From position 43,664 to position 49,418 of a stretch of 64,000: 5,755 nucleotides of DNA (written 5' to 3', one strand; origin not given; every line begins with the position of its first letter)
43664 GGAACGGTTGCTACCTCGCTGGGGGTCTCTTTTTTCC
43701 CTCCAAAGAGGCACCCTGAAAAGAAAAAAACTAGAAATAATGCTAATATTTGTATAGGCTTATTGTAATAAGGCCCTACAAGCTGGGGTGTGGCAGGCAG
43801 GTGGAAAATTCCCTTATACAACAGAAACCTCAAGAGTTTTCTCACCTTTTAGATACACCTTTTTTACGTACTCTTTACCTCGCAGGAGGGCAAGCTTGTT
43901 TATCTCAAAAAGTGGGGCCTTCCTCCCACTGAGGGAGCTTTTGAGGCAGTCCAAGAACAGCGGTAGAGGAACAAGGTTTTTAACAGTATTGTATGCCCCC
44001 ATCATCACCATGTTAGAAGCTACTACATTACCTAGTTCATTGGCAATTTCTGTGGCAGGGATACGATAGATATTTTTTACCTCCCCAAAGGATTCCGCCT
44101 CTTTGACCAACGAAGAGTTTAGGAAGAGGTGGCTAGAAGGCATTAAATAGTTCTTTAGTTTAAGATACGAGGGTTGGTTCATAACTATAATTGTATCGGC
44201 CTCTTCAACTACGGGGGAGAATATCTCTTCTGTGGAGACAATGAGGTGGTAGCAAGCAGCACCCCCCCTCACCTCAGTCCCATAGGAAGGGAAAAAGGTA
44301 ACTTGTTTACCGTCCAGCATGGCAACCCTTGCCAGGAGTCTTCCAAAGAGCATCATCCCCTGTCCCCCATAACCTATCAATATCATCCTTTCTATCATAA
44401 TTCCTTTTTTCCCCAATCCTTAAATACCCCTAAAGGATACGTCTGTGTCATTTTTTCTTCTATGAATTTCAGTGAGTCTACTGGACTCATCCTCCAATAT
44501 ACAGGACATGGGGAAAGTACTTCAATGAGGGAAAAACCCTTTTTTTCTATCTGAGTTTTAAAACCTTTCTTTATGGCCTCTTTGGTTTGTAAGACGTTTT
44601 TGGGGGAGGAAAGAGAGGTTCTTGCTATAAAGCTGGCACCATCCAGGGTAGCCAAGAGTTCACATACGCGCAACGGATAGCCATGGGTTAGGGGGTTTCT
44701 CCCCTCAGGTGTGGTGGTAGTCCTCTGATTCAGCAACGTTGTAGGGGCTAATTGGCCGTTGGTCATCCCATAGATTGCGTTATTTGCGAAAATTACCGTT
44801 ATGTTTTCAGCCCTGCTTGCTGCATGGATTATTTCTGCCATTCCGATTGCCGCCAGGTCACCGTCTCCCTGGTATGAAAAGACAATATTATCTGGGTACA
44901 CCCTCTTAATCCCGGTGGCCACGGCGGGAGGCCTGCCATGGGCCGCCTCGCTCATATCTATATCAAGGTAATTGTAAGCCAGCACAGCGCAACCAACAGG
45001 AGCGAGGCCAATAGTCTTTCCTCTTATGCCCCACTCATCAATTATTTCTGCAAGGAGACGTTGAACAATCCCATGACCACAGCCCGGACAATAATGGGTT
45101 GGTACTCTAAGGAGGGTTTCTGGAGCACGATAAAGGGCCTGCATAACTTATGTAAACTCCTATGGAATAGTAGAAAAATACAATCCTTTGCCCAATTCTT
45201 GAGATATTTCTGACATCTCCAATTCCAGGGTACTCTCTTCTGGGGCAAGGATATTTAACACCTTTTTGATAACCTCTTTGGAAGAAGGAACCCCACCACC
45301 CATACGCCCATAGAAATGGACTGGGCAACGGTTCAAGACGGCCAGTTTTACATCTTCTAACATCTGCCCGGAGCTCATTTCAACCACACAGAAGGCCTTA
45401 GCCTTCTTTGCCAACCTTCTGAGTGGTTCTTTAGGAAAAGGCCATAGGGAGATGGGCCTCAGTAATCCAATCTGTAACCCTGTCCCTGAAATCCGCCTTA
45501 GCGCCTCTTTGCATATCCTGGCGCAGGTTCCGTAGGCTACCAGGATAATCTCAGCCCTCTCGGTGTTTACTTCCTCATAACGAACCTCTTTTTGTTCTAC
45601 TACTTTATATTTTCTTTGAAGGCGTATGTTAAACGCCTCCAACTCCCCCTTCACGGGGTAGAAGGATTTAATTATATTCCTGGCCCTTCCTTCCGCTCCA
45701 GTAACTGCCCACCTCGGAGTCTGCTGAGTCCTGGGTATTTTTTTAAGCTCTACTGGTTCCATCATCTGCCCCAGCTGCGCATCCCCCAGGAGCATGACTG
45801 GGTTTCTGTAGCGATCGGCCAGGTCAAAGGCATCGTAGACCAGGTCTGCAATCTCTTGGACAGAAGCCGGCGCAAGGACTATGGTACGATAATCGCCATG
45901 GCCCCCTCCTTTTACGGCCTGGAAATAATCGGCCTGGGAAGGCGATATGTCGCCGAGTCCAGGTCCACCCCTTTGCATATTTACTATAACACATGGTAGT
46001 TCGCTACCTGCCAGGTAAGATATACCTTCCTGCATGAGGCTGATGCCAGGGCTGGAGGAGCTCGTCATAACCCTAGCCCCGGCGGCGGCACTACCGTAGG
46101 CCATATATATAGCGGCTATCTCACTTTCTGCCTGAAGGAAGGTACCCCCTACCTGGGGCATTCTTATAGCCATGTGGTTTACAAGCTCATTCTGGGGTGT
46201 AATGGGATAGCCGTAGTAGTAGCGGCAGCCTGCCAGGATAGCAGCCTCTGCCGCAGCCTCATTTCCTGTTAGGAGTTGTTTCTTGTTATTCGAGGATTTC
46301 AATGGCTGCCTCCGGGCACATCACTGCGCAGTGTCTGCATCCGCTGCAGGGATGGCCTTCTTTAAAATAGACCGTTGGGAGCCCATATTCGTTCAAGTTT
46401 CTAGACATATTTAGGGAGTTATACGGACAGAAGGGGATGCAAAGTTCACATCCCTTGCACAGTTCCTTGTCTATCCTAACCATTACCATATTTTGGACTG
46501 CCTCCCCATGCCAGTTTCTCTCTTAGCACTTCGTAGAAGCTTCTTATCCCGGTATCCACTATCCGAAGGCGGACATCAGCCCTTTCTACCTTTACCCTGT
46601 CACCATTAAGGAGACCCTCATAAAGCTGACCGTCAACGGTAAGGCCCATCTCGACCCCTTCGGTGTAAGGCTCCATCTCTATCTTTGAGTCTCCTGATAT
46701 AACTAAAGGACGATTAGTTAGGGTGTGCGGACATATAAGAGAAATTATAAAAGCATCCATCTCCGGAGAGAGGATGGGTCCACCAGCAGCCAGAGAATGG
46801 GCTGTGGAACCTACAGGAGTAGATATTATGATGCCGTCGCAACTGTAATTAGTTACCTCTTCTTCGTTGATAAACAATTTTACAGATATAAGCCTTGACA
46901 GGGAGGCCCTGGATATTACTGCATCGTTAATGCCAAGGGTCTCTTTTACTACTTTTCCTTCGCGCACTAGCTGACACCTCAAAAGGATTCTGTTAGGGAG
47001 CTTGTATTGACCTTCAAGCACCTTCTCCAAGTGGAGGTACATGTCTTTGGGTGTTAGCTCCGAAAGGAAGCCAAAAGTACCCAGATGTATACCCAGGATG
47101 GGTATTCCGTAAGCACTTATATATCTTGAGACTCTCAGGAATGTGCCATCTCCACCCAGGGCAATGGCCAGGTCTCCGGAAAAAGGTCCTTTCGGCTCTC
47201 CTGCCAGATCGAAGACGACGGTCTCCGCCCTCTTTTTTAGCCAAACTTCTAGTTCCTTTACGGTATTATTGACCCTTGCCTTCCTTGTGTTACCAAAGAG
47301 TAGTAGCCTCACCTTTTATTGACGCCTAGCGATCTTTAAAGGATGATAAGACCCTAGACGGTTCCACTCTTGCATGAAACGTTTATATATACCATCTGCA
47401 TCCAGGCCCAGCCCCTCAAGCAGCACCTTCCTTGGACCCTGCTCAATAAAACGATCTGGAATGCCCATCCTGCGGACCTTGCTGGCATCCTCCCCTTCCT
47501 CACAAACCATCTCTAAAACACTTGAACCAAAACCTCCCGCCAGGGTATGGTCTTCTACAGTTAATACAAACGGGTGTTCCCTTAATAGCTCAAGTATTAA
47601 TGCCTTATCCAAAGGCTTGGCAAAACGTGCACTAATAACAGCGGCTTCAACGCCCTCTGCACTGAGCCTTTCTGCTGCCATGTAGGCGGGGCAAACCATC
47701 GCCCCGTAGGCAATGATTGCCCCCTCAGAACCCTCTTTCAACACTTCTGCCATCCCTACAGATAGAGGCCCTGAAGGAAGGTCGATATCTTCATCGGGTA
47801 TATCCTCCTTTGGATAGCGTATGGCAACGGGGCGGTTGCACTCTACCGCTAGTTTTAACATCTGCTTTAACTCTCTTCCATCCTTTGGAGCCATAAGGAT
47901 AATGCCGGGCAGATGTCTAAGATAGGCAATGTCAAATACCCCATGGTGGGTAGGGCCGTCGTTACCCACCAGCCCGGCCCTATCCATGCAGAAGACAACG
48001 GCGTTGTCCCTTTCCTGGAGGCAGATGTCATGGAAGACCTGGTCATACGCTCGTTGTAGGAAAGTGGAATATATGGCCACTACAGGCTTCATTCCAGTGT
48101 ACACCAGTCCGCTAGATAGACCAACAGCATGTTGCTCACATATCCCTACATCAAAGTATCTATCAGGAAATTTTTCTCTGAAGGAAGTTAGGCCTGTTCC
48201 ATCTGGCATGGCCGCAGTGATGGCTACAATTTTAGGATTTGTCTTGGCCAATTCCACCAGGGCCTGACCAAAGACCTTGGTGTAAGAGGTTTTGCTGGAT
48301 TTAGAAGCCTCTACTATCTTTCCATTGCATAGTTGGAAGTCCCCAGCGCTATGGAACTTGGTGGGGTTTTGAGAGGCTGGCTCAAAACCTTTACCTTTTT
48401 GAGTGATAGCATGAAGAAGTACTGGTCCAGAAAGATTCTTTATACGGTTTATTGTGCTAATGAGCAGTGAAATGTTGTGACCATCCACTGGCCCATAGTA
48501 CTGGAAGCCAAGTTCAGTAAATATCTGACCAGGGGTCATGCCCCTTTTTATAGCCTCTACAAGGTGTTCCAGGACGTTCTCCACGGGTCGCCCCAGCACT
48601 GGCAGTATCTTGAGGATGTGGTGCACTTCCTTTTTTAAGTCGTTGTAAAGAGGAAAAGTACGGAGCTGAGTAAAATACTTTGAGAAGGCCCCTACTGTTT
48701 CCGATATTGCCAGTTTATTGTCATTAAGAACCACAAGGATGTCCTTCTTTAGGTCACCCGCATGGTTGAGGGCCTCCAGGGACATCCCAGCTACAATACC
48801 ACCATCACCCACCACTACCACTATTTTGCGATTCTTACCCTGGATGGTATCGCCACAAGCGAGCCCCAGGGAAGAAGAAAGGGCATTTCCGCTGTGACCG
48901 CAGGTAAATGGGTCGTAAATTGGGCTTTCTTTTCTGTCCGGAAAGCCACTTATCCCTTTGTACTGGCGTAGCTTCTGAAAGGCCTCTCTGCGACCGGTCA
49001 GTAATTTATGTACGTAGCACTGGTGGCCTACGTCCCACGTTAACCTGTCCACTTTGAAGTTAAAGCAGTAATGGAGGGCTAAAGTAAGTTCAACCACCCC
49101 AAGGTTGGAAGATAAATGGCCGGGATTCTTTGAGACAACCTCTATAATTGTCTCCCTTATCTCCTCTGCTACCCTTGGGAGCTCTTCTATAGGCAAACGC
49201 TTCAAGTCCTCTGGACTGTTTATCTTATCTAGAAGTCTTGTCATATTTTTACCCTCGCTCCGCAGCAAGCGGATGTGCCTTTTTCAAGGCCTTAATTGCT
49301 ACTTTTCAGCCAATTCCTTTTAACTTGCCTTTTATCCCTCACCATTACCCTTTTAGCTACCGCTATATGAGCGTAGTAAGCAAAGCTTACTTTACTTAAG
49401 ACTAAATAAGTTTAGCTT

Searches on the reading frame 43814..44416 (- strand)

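Call 40: search_protein_families(library=pfam, proteins=[window:43814-44416:-], max_evalue=0.00001)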
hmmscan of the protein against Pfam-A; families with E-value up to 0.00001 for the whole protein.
window:43814-44416:- (200 aa): 1 family
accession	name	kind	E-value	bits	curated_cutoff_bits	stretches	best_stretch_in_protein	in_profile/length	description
PF01558.24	POR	-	1.5e-30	107.1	27.4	1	17-181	1-172/173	Pyruvate ferredoxin/flavodoxin oxidoreductase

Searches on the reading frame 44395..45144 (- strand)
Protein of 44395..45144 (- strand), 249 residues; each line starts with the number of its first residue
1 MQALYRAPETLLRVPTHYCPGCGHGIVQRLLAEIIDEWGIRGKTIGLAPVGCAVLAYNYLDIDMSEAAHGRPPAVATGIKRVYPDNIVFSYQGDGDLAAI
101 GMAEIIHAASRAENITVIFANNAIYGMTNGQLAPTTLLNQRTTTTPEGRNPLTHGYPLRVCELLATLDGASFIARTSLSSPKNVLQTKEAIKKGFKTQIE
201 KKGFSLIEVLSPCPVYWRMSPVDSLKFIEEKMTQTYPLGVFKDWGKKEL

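Call 40: search_protein_families(library=pfam, proteins=[window:44395-45144:-], max_evalue=0.00001)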
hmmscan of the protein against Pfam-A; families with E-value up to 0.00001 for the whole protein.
window:44395-45144:- (249 aa): 1 family
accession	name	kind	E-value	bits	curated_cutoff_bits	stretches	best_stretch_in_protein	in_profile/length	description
PF02775.26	TPP_enzyme_C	-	1.1e-20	74.4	21.9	1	58-209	20-151/151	Thiamine pyrophosphate enzyme, C-terminal TPP binding domain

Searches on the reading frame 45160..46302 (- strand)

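Call 41: search_protein_families(library=pfam, proteins=[window:45160-46302:-], max_evalue=0.00001)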
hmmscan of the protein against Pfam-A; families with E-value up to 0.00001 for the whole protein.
window:45160-46302:- (380 aa): 3 families
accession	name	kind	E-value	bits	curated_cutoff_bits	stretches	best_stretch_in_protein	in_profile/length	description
PF01855.24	POR_N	-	6.1e-48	164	27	1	19-211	1-191/231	Pyruvate flavodoxin/ferredoxin oxidoreductase, thiamine diP-bdg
PF17147.9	PFOR_II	-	3.7e-23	82.3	27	1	250-344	1-102/102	Pyruvate:ferredoxin oxidoreductase core domain II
PF02780.25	Transketolase_C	-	1.1e-06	29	25.9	1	244-308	4-68/124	Transketolase, C-terminal domain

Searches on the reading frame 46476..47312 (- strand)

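Call 41: search_protein_families(library=pfam, proteins=[window:46476-47312:-], max_evalue=0.00001)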
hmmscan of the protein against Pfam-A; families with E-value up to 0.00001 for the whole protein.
window:46476-47312:- (278 aa): 2 families
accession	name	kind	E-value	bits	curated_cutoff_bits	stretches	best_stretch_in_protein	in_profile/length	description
PF20143.4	NAD_kinase_C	-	1.2e-32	112.8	23.7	1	129-252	2-124/126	ATP-NAD kinase C-terminal domain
PF01513.26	NAD_kinase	-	2.4e-18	67.1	25.5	1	46-103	73-130/130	ATP-NAD kinase N-terminal domain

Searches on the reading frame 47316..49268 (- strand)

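Call 41: search_protein_families(library=pfam, proteins=[window:47316-49268:-], max_evalue=0.00001)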
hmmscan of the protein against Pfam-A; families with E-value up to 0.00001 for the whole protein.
window:47316-49268:- (650 aa): 4 families
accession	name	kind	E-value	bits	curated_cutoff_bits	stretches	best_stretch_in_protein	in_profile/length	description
PF13292.11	DXP_synthase_N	-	1e-107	360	21.2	1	13-289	1-274/274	1-deoxy-D-xylulose-5-phosphate synthase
PF02779.29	Transket_pyr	-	9.5e-46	156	27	1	326-491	2-173/174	Transketolase, pyrimidine binding domain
PF02780.25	Transketolase_C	-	1.5e-30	106.1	25.9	1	505-627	1-124/124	Transketolase, C-terminal domain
PF02775.26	TPP_enzyme_C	-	3.7e-07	30.5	21.9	1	117-244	21-141/151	Thiamine pyrophosphate enzyme, C-terminal TPP binding domain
